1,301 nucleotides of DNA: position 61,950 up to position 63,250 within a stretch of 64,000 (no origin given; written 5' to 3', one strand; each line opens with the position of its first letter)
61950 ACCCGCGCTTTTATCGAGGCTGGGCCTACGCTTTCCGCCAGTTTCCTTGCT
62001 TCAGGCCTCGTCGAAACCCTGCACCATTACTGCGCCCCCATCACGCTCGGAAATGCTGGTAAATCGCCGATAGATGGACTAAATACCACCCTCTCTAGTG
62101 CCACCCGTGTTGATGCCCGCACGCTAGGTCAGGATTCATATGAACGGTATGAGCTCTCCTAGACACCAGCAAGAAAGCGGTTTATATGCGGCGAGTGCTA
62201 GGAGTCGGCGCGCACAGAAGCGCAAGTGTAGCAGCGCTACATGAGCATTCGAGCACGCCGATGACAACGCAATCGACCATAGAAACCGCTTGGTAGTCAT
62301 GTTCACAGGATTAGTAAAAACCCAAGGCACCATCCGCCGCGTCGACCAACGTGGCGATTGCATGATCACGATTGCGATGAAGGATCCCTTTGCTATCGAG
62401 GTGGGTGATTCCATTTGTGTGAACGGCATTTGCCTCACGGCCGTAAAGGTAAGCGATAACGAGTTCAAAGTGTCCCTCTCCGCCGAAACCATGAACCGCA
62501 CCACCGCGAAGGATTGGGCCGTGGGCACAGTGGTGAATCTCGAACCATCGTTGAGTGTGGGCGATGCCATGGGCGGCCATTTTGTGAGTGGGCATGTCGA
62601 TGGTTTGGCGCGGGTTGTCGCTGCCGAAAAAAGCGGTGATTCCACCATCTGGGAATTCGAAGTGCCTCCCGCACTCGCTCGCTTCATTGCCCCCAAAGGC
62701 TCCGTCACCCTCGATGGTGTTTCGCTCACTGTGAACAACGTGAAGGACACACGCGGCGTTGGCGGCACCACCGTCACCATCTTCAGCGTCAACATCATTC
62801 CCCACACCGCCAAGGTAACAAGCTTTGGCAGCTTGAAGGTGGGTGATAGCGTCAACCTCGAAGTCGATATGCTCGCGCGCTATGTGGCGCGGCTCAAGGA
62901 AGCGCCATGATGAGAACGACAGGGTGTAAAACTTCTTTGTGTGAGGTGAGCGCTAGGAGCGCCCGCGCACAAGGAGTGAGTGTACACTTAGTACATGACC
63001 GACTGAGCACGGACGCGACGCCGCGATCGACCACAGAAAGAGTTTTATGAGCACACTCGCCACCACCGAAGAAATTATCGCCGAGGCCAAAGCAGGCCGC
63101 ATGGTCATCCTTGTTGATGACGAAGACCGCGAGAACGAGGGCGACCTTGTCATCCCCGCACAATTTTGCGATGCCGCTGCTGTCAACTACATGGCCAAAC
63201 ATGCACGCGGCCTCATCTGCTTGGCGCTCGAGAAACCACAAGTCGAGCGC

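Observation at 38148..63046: Dispersed ~118-nt intergenic element with a conserved core and three nested helices that co-vary between copies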

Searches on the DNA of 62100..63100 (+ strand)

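Call 10: search_rna_families(source=window, start=62100, end=63100, threshold=evalue, max_evalue=10, show_alignments=3)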
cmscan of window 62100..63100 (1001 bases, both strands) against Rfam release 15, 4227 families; matches with E-value up to 10: 2.
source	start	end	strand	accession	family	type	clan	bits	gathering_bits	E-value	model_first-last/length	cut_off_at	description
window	62754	62809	-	RF00315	snoJ33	Gene; snRNA; snoRNA; CD-box;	-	17.5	45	1.6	1-81/81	no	Small nucleolar RNA J33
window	62945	62996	-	RF02228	sX9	Gene; sRNA;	-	14.7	44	7.3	1-76/76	no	Xanthomonas sRNA sX9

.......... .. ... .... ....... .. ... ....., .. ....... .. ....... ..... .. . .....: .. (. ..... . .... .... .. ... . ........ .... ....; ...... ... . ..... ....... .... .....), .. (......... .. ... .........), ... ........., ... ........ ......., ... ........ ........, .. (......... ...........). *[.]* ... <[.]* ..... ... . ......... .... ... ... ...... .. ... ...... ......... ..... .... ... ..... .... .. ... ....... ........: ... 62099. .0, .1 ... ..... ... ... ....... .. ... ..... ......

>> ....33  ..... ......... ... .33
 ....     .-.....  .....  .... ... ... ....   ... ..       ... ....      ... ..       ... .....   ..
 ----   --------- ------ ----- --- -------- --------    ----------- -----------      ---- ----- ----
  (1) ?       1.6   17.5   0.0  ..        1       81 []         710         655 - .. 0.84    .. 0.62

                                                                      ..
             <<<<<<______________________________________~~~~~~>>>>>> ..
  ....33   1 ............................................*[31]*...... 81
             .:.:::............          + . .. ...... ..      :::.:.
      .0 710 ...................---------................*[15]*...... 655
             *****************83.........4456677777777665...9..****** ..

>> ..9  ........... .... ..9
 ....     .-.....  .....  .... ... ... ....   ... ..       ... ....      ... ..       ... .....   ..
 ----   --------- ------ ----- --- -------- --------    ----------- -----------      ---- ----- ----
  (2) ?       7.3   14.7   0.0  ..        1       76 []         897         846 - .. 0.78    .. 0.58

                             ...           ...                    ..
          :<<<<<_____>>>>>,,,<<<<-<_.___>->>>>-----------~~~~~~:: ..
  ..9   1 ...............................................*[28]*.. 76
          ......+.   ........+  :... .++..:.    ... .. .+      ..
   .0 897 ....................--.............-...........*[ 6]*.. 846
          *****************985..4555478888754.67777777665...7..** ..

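Call 32: build_rna_model(alignment_id=A2)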
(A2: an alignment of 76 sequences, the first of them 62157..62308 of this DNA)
Model R1 built from alignment A2 (76 sequences, 168 columns); structure: RNAalifold consensus.
model positions 152; base pairs 39; branch points 0; effective number of sequences 4.66; information 0.59 bits per position. Calibrated on 0.2 Mb of random sequence (short: E-values are rough).
structure used (alignment columns):
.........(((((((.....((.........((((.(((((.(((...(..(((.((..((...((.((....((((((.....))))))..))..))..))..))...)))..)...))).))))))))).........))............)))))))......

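Call 33: search_with_rna_model(model_id=R1, source=window, max_evalue=10, filters=off, show_alignments=8)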
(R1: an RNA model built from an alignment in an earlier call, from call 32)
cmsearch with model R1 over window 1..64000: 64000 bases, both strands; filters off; matches with E-value up to 10: 6.
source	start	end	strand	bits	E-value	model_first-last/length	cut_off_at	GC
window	38130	38284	+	115.1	9.4e-28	1-152/152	no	0.51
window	62911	63063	+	108.2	6.5e-26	1-152/152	no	0.55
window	62156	62307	+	99.2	1.7e-23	1-152/152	no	0.54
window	46346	46476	+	83.4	2.9e-19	1-152/152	no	0.54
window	42763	42916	+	38.9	2.2e-07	1-152/152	no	0.44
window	38134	38284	-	14.9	0.6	1-152/152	no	0.52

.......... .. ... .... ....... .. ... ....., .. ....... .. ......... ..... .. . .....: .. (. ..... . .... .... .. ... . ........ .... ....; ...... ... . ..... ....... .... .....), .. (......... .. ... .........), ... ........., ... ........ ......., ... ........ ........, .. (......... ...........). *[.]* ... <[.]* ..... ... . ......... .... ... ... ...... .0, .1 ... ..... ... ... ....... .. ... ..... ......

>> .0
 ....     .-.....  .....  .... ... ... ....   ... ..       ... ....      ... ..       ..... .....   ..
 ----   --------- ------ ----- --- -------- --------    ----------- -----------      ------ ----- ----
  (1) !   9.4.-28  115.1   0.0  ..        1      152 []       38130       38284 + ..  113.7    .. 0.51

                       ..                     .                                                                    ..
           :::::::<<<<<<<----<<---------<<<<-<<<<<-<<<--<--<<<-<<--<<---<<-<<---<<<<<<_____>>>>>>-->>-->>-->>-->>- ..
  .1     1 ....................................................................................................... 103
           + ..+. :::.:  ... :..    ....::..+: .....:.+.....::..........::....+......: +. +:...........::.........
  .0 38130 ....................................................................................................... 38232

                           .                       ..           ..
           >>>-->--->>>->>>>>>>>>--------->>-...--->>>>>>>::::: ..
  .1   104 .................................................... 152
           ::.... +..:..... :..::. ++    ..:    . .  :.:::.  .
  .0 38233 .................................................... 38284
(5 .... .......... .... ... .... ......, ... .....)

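Call 34: search_with_rna_model(model_id=R1, sources=[L119, L120, L121, L122, L123, L124, L125, L007, L027, L048, L068, L083, L084, L091, L093, L001, L003, L009, L056, L061, L064, L065, L089, L106, L071, L049], max_evalue=0.01)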
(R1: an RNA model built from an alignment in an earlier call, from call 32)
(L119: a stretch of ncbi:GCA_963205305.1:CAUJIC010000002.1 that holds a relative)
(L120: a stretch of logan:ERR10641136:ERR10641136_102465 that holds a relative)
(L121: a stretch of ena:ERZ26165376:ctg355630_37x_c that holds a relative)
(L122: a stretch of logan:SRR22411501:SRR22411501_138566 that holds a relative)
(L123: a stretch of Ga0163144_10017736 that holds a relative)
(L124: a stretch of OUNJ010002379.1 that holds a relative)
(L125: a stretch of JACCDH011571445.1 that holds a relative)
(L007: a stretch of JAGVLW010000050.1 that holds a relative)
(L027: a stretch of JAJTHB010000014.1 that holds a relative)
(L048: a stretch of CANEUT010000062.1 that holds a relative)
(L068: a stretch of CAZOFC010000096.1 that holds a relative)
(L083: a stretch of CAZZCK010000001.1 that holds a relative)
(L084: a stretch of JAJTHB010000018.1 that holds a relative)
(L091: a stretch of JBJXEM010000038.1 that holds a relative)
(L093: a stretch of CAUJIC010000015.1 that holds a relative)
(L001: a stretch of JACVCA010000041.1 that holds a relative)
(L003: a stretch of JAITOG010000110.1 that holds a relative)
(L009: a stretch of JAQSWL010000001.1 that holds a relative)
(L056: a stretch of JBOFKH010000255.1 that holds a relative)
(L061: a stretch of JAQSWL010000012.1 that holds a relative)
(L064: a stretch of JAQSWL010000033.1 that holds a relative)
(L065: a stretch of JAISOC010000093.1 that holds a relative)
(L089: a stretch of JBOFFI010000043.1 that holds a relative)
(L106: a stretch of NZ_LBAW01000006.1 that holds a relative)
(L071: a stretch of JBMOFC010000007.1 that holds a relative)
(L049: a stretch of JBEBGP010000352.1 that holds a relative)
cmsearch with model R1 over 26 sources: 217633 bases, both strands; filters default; matches with E-value up to 0.01: 22.
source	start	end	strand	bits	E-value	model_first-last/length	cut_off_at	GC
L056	3359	3511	-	116.3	1.5e-27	1-152/152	no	0.5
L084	688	840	-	114.8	3.9e-27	1-152/152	no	0.5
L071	1489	1642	-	107.8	2.8e-25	1-152/152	no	0.51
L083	6284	6436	-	105.2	1.4e-24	1-152/152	no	0.51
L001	7075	7228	-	104.9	1.6e-24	1-152/152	no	0.47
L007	4076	4229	+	104.2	2.6e-24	1-152/152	no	0.54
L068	6381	6532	-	103.5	4e-24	1-152/152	no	0.52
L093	4026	4170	-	103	5.6e-24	1-152/152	no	0.5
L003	3143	3288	-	101.2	1.7e-23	7-152/152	no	0.38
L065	3667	3821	-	99.5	4.7e-23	1-152/152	no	0.43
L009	2750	2903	+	99.2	5.7e-23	1-152/152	no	0.46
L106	6106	6259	+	91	9.1e-21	1-152/152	no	0.44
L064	7865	8000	+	85.3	3e-19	1-135/152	3'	0.5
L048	1941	2092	-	83.7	8.1e-19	1-152/152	no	0.57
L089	5786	5952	+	82.2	2.1e-18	1-152/152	no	0.48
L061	5138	5291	-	75.8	1.1e-16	1-152/152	no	0.43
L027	4803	4936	-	68.9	7.2e-15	1-152/152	no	0.53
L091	2408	2542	-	67.3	2e-14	1-152/152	no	0.56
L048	990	1147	+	56.5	1.5e-11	1-152/152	no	0.58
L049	2344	2404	-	51.7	2.9e-10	49-108/152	no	0.54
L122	1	82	+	45.4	1.5e-08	72-152/152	5'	0.52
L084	2465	2596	-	28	0.00063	1-152/152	no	0.55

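Call 38: search_dna_similar(query=window:62156-62307:+, collection=plasmids, mode=distant, max_evalue=0.001, max_rows=30)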
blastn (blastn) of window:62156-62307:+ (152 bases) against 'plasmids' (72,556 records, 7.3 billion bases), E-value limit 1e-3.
No match.
